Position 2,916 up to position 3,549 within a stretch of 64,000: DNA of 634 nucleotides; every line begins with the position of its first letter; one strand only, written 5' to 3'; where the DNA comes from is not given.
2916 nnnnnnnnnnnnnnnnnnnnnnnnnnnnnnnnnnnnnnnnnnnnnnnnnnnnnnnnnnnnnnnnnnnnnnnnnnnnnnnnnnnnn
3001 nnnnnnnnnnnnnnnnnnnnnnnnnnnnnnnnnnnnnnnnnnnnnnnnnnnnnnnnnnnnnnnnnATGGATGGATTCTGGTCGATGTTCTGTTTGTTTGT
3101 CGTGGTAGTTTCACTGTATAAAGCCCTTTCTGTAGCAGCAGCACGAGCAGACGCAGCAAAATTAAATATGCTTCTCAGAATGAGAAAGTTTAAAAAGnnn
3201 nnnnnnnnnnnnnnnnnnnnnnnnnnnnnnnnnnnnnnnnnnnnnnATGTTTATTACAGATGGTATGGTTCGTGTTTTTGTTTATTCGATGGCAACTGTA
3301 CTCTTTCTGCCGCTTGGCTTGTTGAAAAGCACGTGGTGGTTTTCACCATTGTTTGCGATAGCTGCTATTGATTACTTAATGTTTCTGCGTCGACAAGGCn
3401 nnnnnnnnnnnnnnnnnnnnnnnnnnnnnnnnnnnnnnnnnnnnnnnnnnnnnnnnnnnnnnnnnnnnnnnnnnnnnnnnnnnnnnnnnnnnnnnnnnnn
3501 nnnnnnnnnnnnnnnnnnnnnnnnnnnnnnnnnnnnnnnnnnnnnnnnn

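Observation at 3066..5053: Cluster of small genes with good ribosome-binding sites between the ter operon and the repeat-rich region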

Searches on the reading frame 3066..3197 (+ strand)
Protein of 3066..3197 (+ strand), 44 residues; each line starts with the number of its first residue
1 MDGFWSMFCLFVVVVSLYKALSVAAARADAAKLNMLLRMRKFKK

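Call 7: search_protein_families(library=pfam, proteins=[window:3066-3197:+], max_evalue=1)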
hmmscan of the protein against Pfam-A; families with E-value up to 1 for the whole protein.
window:3066-3197:+ (44 aa): 1 family
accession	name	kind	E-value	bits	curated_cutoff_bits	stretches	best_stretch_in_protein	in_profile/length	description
PF15284.11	PAGK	-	0.13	12.6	22.8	1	9-39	9-41/64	Phage-encoded virulence factor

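Call 8: search_protein_families(library=ncbifam, proteins=[window:3066-3197:+], max_evalue=1)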
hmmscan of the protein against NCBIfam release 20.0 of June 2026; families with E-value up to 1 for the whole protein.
window:3066-3197:+ (44 aa): 0 families

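Call 9: search_protein_families(library=phrogs, proteins=[window:3066-3197:+], max_evalue=1)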
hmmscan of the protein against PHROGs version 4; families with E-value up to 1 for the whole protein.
window:3066-3197:+ (44 aa): 0 families

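Call 10: search_protein_families(library=padloc, proteins=[window:3066-3197:+], max_evalue=1)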
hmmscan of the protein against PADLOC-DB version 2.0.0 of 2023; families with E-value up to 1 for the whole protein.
window:3066-3197:+ (44 aa): 0 families

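Call 27: search_dna_similar(query=window:3066-3197:+, collection=plasmids, mode=protein, max_rows=30, rows=spread, max_evalue=1)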
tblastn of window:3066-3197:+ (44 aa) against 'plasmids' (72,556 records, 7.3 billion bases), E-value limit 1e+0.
Records with a match: 427; places in all: 427; records where one place covers at least 80% of the query: 424.
Best place of each record, by identity: 95-99% 422; 80-90% 5.
By first word of the organism name: Enterobacter 256; Salmonella 56; Klebsiella 36; Citrobacter 30; Escherichia 28; Leclercia 9; Raoultella 5; Serratia 3; Cronobacter 2; Mixta 1; and 1 more.
By predicted mobility (MOB-suite, as given by PLSDB): conjugative 408; non-mobilizable 18; mobilizable 1.
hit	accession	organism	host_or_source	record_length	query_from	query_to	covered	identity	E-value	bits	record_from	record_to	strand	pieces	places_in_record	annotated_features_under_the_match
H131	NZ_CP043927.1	Klebsiella quasipneumoniae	Homo sapiens,rectal swab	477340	1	44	100%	97.7%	3e-10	59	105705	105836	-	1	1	none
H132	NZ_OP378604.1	Citrobacter freundii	-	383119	1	44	100%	97.7%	3e-10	59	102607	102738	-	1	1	none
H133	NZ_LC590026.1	Enterobacter hormaechei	-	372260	1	44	100%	97.7%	3e-10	59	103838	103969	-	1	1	none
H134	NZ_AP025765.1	Enterobacter hormaechei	Homo sapiens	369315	1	44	100%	97.7%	3e-10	59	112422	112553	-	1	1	none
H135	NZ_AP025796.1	Enterobacter hormaechei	Homo sapiens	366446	1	44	100%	97.7%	3e-10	59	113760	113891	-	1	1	none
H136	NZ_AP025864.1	Enterobacter hormaechei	Homo sapiens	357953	1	44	100%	97.7%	3e-10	59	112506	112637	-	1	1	none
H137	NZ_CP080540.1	Citrobacter braakii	Homo sapiens,clinical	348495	1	44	100%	97.7%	3e-10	59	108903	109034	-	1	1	none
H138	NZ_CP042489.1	Enterobacter hormaechei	Homo sapiens,Whole organism,clinical ...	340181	1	44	100%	97.7%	3e-10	59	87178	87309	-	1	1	none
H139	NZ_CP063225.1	Enterobacter hormaechei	Homo sapiens,Rectal swab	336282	1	44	100%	97.7%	3e-10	59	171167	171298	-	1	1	none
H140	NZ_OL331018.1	Enterobacter hormaechei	-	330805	1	44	100%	97.7%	3e-10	59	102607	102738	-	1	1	none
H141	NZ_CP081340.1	Klebsiella pneumoniae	Homo sapiens,Plasmid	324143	1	44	100%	97.7%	3e-10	59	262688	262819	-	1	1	none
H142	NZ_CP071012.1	Enterobacter hormaechei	Homo sapiens,Chromosome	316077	1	44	100%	97.7%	3e-10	59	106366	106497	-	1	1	none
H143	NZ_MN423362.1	Leclercia sp.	-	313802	1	44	100%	97.7%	3e-10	59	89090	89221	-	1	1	none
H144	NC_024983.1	Salmonella enterica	-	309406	1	44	100%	97.7%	3e-10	59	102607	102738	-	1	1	none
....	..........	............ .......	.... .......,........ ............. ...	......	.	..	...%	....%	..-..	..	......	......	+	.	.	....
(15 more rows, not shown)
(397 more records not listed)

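Call 78: list_cluster_members(proteins=[window:3066-3197:+, window:3247-3399:+, window:3499-3711:+, window:4407-4475:+, window:3733-4071:+, window:4601-5053:-])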
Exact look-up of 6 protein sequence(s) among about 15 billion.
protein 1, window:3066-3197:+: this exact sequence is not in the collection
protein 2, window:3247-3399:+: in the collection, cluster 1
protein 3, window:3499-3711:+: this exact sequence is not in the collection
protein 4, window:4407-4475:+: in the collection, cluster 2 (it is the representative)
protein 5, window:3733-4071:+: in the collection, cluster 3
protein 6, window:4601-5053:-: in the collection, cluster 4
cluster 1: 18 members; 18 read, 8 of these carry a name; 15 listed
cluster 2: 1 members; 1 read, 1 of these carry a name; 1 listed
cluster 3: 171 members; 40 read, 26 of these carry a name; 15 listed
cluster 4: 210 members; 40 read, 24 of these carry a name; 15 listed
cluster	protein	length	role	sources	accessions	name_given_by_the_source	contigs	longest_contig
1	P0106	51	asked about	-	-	hypothetical protein (plasmid) [Citrobacter freundii] | hypothetical protein | Uncharacterized protein n=9 Tax=Enterobacteriaceae TaxID=543 RepID=A0A7M1HXZ5_ECOLX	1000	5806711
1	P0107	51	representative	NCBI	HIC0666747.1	TPA: hypothetical protein ACWZTZ_002141 [Escherichia coli]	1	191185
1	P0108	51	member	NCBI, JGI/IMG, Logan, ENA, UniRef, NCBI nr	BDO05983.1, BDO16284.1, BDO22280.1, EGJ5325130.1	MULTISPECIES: hypothetical protein [Enterobacterales] | Uncharacterized protein n=1 Tax=Klebsiella quasipneumoniae subsp. quasipneumoniae ... | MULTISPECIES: hypothetical protein [Enterobacteriaceae]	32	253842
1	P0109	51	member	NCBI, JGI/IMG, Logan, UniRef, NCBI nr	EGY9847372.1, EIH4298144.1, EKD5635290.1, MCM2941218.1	hypothetical protein OVA10_24600 [Lelliottia sp. SL45] | hypothetical protein | hypothetical protein n=1 Tax=Enterobacteriaceae TaxID=543 RepID=UPI001DED5E69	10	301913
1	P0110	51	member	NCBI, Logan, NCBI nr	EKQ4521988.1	hypothetical protein P5L48_001077 [Escherichia coli] | hypothetical protein [Escherichia coli]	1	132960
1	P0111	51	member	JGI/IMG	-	hypothetical protein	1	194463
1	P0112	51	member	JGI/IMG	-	hypothetical protein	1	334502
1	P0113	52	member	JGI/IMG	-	hypothetical protein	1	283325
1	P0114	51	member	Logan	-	-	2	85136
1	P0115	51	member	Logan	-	-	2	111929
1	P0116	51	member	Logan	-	-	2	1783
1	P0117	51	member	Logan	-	-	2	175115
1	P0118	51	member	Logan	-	-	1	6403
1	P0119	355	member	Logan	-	-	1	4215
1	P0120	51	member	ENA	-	-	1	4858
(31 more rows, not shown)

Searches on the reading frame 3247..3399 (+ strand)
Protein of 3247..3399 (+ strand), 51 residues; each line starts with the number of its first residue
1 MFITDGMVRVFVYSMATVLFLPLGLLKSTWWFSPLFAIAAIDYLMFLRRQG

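Call 7: search_protein_families(library=pfam, proteins=[window:3247-3399:+], max_evalue=1)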
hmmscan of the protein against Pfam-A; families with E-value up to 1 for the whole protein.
window:3247-3399:+ (51 aa): 0 families

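Call 8: search_protein_families(library=ncbifam, proteins=[window:3247-3399:+], max_evalue=1)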
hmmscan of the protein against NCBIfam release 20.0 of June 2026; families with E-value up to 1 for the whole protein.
window:3247-3399:+ (51 aa): 2 families
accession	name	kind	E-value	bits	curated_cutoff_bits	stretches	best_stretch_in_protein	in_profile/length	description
NF045516.2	SepX_GlpR_1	exception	0.023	14.6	160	1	14-50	194-232/293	divisome protein SepX/GlpR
TIGR01152.1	psbD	equivalog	0.026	13.7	600.6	1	9-47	151-185/352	photosystem II D2 protein (photosystem q(a) protein)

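Call 9: search_protein_families(library=phrogs, proteins=[window:3247-3399:+], max_evalue=1)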
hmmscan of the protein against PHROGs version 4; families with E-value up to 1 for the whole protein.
window:3247-3399:+ (51 aa): 1 family
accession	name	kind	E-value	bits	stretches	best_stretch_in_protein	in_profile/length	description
phrog_37983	-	unknown function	0.45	11.7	1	18-45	10-36/48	-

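Call 10: search_protein_families(library=padloc, proteins=[window:3247-3399:+], max_evalue=1)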
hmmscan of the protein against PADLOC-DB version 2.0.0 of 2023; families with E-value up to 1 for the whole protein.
window:3247-3399:+ (51 aa): 0 families

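Call 26: search_dna_similar(query=window:3247-3399:+, collection=plasmids, mode=protein, max_rows=30, rows=spread, max_evalue=1)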
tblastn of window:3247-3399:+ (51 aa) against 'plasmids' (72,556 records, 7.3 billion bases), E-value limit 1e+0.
Records with a match: 451; places in all: 451; records where one place covers at least 80% of the query: 447.
Best place of each record, by identity: >=99% 436; 95-99% 7; <60% 8.
By first word of the organism name: Enterobacter 266; Salmonella 55; Klebsiella 37; Citrobacter 35; Escherichia 31; Leclercia 10; Raoultella 5; Serratia 4; Clostridium 3; Cronobacter 2; and 3 more.
By predicted mobility (MOB-suite, as given by PLSDB): conjugative 421; non-mobilizable 25; mobilizable 5.
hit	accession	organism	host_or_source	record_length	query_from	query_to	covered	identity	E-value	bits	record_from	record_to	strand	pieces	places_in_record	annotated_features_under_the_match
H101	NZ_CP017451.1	Klebsiella sp. LTGPAF-6F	Alhagi sparsifolia Shap.,Whole organism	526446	1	51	100%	100.0%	1e-25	103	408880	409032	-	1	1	none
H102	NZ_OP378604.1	Citrobacter freundii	-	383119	1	51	100%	100.0%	1e-25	103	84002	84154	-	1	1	none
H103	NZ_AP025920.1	Enterobacter hormaechei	Homo sapiens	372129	1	51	100%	100.0%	1e-25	103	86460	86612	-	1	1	none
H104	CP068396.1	Serratia marcescens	Homo sapiens,blood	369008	1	51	100%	100.0%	1e-25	103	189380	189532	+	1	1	none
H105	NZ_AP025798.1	Enterobacter hormaechei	Homo sapiens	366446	1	51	100%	100.0%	1e-25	103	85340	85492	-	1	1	none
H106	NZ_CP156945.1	Enterobacter hormaechei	Homo sapiens,Tissue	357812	1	51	100%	100.0%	1e-25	103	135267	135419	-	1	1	none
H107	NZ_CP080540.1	Citrobacter braakii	Homo sapiens,clinical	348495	1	51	100%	100.0%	1e-25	103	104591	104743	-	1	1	none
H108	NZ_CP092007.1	Salmonella enterica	Homo sapiens,whole organism,feces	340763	1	51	100%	100.0%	1e-25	103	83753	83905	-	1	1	none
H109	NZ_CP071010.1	Enterobacter hormaechei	Homo sapiens,Chromosome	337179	1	51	100%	100.0%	1e-25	103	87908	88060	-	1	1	none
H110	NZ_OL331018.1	Enterobacter hormaechei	-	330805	1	51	100%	100.0%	1e-25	103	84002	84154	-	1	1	none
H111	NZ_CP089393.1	Klebsiella oxytoca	Homo sapiens,urine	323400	1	51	100%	100.0%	1e-25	103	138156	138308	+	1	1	none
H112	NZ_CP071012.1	Enterobacter hormaechei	Homo sapiens,Chromosome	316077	1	51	100%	100.0%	1e-25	103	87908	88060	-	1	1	none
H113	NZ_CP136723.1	Citrobacter braakii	Homo sapiens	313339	1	51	100%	100.0%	1e-25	103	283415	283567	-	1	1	none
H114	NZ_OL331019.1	Enterobacter asburiae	-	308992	1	51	100%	100.0%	1e-25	103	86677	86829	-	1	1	none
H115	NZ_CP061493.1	Enterobacter hormaechei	Pig,stool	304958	1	51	100%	100.0%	1e-25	103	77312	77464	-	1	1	none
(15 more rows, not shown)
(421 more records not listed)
